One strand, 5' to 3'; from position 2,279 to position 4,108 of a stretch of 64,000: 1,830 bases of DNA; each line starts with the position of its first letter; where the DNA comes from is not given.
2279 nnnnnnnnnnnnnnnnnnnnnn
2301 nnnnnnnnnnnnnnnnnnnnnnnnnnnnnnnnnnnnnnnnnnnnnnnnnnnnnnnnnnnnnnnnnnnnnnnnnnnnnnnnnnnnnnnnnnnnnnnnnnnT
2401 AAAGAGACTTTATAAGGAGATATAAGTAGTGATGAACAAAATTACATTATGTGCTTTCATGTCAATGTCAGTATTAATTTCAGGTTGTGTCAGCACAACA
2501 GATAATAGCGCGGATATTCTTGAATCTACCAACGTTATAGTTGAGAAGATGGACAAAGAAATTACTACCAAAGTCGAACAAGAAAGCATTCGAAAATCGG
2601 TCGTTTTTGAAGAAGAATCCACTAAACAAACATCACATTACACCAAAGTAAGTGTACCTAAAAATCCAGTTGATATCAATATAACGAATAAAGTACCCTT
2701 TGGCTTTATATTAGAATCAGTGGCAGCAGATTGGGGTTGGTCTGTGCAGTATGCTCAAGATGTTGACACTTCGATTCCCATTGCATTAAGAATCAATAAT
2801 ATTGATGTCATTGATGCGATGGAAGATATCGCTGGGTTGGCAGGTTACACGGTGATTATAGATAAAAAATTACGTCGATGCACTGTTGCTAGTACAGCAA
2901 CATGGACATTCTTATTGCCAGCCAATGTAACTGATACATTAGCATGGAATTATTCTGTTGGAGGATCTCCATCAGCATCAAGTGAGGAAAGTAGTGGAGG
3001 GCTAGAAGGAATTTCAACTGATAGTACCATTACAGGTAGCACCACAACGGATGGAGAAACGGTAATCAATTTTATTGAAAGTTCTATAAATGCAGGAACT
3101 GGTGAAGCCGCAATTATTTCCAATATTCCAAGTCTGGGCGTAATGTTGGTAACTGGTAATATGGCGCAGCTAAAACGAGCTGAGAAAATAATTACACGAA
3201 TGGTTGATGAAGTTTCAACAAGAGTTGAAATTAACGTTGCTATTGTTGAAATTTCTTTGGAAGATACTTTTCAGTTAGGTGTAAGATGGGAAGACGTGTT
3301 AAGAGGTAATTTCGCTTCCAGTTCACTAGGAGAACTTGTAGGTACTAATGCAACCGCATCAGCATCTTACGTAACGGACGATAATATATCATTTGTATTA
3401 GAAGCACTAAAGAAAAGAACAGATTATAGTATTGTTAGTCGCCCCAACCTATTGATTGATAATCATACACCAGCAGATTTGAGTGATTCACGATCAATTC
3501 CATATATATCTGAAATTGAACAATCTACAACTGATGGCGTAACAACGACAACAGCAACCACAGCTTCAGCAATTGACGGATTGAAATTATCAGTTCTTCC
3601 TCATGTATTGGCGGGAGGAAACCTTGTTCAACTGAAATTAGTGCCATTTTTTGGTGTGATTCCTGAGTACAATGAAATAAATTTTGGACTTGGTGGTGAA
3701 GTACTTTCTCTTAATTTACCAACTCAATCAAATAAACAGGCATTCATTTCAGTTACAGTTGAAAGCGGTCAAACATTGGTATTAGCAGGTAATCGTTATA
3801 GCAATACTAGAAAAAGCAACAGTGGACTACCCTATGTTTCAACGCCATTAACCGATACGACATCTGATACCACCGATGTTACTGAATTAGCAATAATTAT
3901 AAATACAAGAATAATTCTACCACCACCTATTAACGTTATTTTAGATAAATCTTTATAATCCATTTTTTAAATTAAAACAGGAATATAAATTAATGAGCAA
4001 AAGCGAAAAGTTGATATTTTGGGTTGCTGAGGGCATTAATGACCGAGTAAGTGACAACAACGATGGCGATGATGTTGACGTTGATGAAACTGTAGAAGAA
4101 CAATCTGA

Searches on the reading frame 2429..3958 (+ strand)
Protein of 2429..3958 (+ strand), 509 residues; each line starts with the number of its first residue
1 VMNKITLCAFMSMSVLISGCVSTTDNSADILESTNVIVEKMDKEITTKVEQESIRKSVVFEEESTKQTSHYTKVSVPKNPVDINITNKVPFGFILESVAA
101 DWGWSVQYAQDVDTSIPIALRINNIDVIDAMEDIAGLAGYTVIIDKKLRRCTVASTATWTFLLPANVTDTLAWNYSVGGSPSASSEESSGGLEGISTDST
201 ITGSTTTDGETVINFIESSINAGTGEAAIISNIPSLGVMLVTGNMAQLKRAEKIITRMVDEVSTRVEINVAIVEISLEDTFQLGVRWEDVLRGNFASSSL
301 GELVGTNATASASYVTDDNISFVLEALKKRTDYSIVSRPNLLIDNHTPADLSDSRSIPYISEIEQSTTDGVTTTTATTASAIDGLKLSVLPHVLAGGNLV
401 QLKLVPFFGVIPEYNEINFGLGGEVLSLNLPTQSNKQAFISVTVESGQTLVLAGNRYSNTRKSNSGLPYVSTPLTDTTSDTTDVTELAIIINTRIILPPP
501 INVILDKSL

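Call 7: search_protein_families(library=pfam, proteins=[window:2429-3958:+], max_evalue=0.1)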
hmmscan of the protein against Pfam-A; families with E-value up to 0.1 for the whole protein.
window:2429-3958:+ (509 aa): 2 families
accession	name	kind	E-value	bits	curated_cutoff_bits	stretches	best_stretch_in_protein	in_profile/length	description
PF00263.26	Secretin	-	1.2e-17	64.4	27.5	1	326-496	1-168/169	Bacterial type II and III secretion system protein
PF22340.1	TubZ_C_3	-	0.02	15.3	27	1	33-86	10-61/88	Tubulin-like protein TubZ, C-terminal domain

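Call 8: search_protein_families(library=ncbifam, proteins=[window:2429-3958:+], max_evalue=0.1)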
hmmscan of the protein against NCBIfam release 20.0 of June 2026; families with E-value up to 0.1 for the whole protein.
window:2429-3958:+ (509 aa): 10 families
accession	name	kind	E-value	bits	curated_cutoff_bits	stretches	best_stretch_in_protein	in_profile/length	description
TIGR02519.1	pilus_MshL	equivalog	1.9e-26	92.7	250.2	1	235-496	6-290/290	pilus (MSHA type) biogenesis protein MshL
TIGR02520.1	pilus_B_mal_scr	equivalog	6.9e-16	57.9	287.65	1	163-468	174-485/513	PilN family type IVB pilus formation outer membrane protein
TIGR02516.1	type_III_yscC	equivalog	1.2e-14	53.7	238.45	1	221-471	192-431/463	type III secretion system outer membrane ring subunit SctC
TIGR02517.1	type_II_gspD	equivalog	1.9e-13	49.8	351.35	1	200-471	277-560/600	type II secretion system secretin GspD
TIGR02515.1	IV_pilus_PilQ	subfamily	3e-13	49.6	284.35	2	317-492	258-423/428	type IV pilus secretin PilQ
NF011873.0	PRK15346.1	equivalog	2.7e-08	32.9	524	1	225-469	233-462/499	EscC/YscC/HrcC family type III secretion system outer membrane ring protein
NF010083.0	PRK13568.1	equivalog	2.4e-06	26.6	554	1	240-471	164-387/419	DNA uptake porin HofQ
NF007851.2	PRK10560.1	exception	3.7e-06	26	598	1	239-464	155-371/412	DNA uptake porin HofQ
NF042912.1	Amuc_1098_fam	equivalog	0.00097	17.3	750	1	224-305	421-500/805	Amuc_1098 family type IV pilus outer membrane protein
TIGR02993.1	ectoine_eutD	equivalog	0.05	12.7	613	0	245-320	164-236/391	ectoine hydrolase DoeA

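Call 15: list_cluster_members(proteins=[P0001, window:2429-3958:+, window:3993-5273:+, window:5814-7655:+, window:14904-16082:+])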
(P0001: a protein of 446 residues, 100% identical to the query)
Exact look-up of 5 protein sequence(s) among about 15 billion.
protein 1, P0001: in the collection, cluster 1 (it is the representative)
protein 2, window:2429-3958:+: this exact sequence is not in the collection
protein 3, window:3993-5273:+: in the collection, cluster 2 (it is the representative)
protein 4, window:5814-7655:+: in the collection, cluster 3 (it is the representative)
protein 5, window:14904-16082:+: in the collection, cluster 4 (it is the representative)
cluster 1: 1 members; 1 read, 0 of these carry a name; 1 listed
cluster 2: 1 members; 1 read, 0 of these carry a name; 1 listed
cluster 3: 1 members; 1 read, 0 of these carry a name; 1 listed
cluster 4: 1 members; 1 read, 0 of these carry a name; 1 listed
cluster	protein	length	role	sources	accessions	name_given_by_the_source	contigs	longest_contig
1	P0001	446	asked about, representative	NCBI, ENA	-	-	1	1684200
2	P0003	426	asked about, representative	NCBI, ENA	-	-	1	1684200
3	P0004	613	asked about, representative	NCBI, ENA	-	-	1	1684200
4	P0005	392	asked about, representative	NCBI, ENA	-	-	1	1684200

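Call 34: search_dna_similar(query=window:2429-3958:+, collection=plasmids, mode=protein, max_evalue=0.00001, max_rows=20)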
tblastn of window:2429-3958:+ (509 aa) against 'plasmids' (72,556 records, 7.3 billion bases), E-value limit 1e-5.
Records with a match: 10; places in all: 10; records where one place covers at least 80% of the query: 0.
Best place of each record, by identity: <60% 10.
By first word of the organism name: Variovorax 4; Robbsia 2; Limnohabitans 1; Bradyrhizobium 1; Serratia 1; Acidisoma 1.
By predicted mobility (MOB-suite, as given by PLSDB): non-mobilizable 8; mobilizable 2.
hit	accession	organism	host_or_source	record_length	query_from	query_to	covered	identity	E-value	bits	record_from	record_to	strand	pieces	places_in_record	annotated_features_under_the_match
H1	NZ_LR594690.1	Variovorax sp. WDL1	linuron-contaminated soil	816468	237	509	54%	30.0%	9e-22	107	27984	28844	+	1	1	hypothetical protein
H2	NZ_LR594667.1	Variovorax sp. SRS16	linuron-contaminated soil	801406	237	509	54%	29.7%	4e-22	108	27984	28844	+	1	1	hypothetical protein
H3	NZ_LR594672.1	Variovorax sp. PBL-E5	linuron-contaminated soil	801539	237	509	54%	29.7%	4e-22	108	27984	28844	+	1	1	hypothetical protein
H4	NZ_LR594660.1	Variovorax sp. PBL-H6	linuron-contaminated soil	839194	237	509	54%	29.7%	4e-22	108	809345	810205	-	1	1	hypothetical protein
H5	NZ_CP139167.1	Robbsia andropogonis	Areca catechu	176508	225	468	48%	30.2%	6e-24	114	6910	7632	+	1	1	hypothetical protein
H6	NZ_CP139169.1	Robbsia andropogonis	Areca catechu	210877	225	468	48%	30.2%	6e-24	114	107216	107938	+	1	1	hypothetical protein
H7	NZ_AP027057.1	Limnohabitans sp. TEGF004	water,lake surface water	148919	236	509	54%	26.5%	8e-15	85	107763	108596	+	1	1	hypothetical protein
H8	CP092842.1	Bradyrhizobium sp. 62B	Arachis hypogaea L.,cell ...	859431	218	468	49%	24.3%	1e-6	59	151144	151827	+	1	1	secretin N-terminal domain-containing protein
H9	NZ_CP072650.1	Serratia symbiotica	Aphis fabae,Whole organism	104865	234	467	46%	24.9%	5e-6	57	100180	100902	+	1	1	PilN family type IVB pilus formation outer membrane protein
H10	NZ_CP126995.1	Acidisoma sp. PAMC 29798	cell culture,lichen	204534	257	469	42%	25.0%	2e-6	58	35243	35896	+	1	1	gspD: type II secretion system secretin GspD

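Call 35: get_annotated_region(hit=H9, flank=6000)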
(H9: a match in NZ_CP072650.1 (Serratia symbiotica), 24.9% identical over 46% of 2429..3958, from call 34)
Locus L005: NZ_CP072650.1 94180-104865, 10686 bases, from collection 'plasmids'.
description: Serratia symbiotica strain 24.1 plasmid pSsAf24.1-1, complete sequence
organism: Serratia symbiotica (NCBI taxid 138074)
taxonomy: Bacteria; Pseudomonadota; Gammaproteobacteria; Enterobacterales; Yersiniaceae; Serratia; Serratia symbiotica
host: -; source: Aphis fabae,Whole organism; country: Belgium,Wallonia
typing (MOB-suite, as given by PLSDB): non-mobilizable
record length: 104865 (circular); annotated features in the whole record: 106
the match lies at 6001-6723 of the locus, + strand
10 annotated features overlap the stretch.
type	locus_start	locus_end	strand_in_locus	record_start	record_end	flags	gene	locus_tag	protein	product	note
CDS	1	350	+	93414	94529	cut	-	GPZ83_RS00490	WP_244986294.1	M23 family metallopeptidase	GO:0006508 - proteolysis [Evidence IEA]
CDS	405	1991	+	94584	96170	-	-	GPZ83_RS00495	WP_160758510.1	hypothetical protein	-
CDS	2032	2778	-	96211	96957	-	-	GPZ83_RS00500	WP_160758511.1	prepilin peptidase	-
CDS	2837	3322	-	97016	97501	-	-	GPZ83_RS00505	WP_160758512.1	lytic transglycosylase domain-containing protein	-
CDS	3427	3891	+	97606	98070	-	pilM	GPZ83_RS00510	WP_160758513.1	type IV pilus biogenesis protein PilM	-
CDS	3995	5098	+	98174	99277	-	-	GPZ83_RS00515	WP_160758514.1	TcpQ domain-containing protein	-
CDS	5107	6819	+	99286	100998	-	-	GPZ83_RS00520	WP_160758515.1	PilN family type IVB pilus formation outer membrane protein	GO:0009297 - pilus assembly [Evidence IEA]; GO:0009306 - protein secretion [Evidence IEA]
CDS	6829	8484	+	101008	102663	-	pilO2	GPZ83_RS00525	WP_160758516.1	type 4b pilus protein PilO2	-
CDS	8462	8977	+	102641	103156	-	pilP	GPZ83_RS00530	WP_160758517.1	type IV pilus biogenesis protein PilP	GO:0009297 - pilus assembly [Evidence IEA]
CDS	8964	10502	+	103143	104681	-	-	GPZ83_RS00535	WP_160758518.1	ATPase, T2SS/T4P/T4SS family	-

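Call 36: get_annotated_region(hit=H5, flank=6000)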
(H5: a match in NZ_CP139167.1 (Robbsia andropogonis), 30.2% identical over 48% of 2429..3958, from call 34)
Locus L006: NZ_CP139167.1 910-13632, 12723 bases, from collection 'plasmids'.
description: Robbsia andropogonis strain BLB1 plasmid p3, complete sequence
organism: Robbsia andropogonis (NCBI taxid 28092)
taxonomy: Bacteria; Pseudomonadota; Betaproteobacteria; Burkholderiales; Burkholderiaceae; Robbsia; Robbsia andropogonis
host: -; source: Areca catechu; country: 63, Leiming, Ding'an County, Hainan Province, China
typing (MOB-suite, as given by PLSDB): non-mobilizable
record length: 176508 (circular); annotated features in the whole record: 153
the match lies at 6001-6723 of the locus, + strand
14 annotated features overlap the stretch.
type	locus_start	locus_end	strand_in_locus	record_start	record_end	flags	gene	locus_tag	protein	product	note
CDS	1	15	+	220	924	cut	-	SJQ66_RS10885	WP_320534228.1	type IV secretion system protein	-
CDS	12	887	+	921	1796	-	-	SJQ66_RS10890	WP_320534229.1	TrbG/VirB9 family P-type conjugative transfer protein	-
CDS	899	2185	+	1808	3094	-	-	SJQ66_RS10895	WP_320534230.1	TrbI/VirB10 family protein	-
CDS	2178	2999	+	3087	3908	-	-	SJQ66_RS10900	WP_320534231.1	transglycosylase SLT domain-containing protein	-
CDS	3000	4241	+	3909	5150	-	-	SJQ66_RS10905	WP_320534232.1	hypothetical protein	-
CDS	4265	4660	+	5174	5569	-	-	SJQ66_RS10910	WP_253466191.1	lytic transglycosylase domain-containing protein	-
CDS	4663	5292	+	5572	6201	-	-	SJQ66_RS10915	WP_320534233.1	hypothetical protein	-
CDS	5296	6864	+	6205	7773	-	-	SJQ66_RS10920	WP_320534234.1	hypothetical protein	-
CDS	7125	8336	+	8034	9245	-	-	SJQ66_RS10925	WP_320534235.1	hypothetical protein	-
CDS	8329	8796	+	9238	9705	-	-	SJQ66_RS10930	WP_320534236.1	hypothetical protein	-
CDS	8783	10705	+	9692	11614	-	-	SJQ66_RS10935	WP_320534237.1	ATPase, T2SS/T4P/T4SS family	-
CDS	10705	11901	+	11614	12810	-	-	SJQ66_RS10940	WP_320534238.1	type II secretion system F family protein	-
CDS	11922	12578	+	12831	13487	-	-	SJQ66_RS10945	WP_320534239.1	type II secretion system protein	-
CDS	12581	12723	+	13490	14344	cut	-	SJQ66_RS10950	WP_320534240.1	hypothetical protein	-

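Call 37: search_protein_families(library=pfam, proteins=[L005:3995-5098:+, L005:3427-3891:+, L005:6829-8484:+, L005:8462-8977:+, L006:4663-5292:+, L006:3000-4241:+, L006:7125-8336:+, L006:8329-8796:+], max_evalue=0.1)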
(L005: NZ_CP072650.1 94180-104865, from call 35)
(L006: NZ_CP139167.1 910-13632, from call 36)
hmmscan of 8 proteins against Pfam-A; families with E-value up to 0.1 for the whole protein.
L005:3995-5098:+ (367 aa): 2 families
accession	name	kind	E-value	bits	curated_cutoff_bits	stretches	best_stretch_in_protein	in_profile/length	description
PF10671.14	TcpQ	-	1.8e-13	50.8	27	1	279-362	2-78/80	Toxin co-regulated pilus biosynthesis protein Q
PF14984.11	CD24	-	0.03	15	27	1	72-102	2-31/52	CD24 protein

L005:3427-3891:+ (154 aa): 1 family
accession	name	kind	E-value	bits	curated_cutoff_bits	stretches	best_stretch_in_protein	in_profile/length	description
PF07419.17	PilM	-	9.8e-23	81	25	1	14-151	3-136/136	PilM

L005:6829-8484:+ (551 aa): 1 family
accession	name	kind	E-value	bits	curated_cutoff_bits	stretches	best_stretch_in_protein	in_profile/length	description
PF06864.17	PAP_PilO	-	2.7e-45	155.4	26.7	2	204-546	87-419/419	Pilin accessory protein (PilO)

L005:8462-8977:+ (171 aa): 2 families
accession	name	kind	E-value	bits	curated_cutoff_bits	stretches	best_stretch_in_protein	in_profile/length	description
PF23893.1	Y4YQ_C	-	0.033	14.4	27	1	140-169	24-53/53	Uncharacterised protein Y4YQ C-terminal domain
PF11356.14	T2SSC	-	0.041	14.1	27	0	140-167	110-137/141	Type II secretion system protein C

L006:4663-5292:+ (209 aa): 1 family
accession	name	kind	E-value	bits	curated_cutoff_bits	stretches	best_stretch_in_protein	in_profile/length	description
PF10671.14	TcpQ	-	0.0034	17.9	27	1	121-150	2-31/80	Toxin co-regulated pilus biosynthesis protein Q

L006:3000-4241:+ (413 aa): 1 family
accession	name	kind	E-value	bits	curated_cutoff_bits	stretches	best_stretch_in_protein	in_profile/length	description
PF03524.21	CagX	-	9.9e-07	29.2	34.2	1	22-54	112-144/198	Conjugal transfer protein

L006:7125-8336:+ (403 aa): 1 family
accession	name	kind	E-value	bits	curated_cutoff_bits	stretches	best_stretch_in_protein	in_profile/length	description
PF23211.1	LRR_LRWD1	-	0.057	13.6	28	1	282-331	126-173/190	Leucine-rich repeat and WD repeat-containing protein 1, LRR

L006:8329-8796:+ (155 aa): 1 family
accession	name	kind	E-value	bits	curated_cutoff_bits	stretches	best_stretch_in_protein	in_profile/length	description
PF20204.3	DUF6566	-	0.047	14.2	26.7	0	81-104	9-32/78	Domain of unknown function (DUF6566)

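Call 74: find_homologous_proteins(query=window:2429-3958:+, max_evalue=1e-20)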
Query window:2429-3958:+ (509 aa): 2 proteins with E <= 1e-20 among 8000 candidates.
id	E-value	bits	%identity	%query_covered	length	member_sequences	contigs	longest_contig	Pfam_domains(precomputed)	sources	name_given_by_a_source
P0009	0.0e+0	1079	100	100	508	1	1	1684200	PF00263.27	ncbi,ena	-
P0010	1.7e-95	339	40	86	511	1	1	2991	PF00263.27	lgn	-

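Call 75: find_encoding_contigs(protein=P0010, flank=5000, max_places=3)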
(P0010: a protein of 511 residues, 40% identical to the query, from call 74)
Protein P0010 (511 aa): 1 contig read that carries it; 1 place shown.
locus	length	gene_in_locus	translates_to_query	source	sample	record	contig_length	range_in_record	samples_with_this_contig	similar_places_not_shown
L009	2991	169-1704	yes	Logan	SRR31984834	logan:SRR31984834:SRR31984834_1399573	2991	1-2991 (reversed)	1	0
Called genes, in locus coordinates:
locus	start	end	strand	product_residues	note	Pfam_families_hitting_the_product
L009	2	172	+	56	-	?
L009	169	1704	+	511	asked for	PF00263:Secretin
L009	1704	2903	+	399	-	-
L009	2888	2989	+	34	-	?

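Call 88: search_protein_families(library=ncbifam, proteins=[L005:3995-5098:+, L006:4663-5292:+, L006:3000-4241:+], max_evalue=1)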
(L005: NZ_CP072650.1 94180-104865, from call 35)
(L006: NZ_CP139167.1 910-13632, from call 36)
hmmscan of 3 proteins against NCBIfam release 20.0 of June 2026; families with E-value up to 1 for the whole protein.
L005:3995-5098:+ (367 aa): 0 families

L006:4663-5292:+ (209 aa): 0 families

L006:3000-4241:+ (413 aa): 4 families
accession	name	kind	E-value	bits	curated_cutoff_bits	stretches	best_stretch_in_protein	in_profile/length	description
TIGR02775.1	TrbG_Ti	equivalog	0.0019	17.7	180.85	1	21-53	126-158/206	P-type conjugative transfer protein TrbG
NF010413.0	PRK13839.1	subfamily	0.004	16.4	388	1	22-54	187-219/279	conjugal transfer protein TrbG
NF010460.0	PRK13885.1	subfamily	0.0091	14.8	370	1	25-53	203-231/299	conjugal transfer protein TrbG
TIGR02781.1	VirB9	equivalog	0.017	14.8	217.7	1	26-58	162-197/248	P-type conjugative transfer protein VirB9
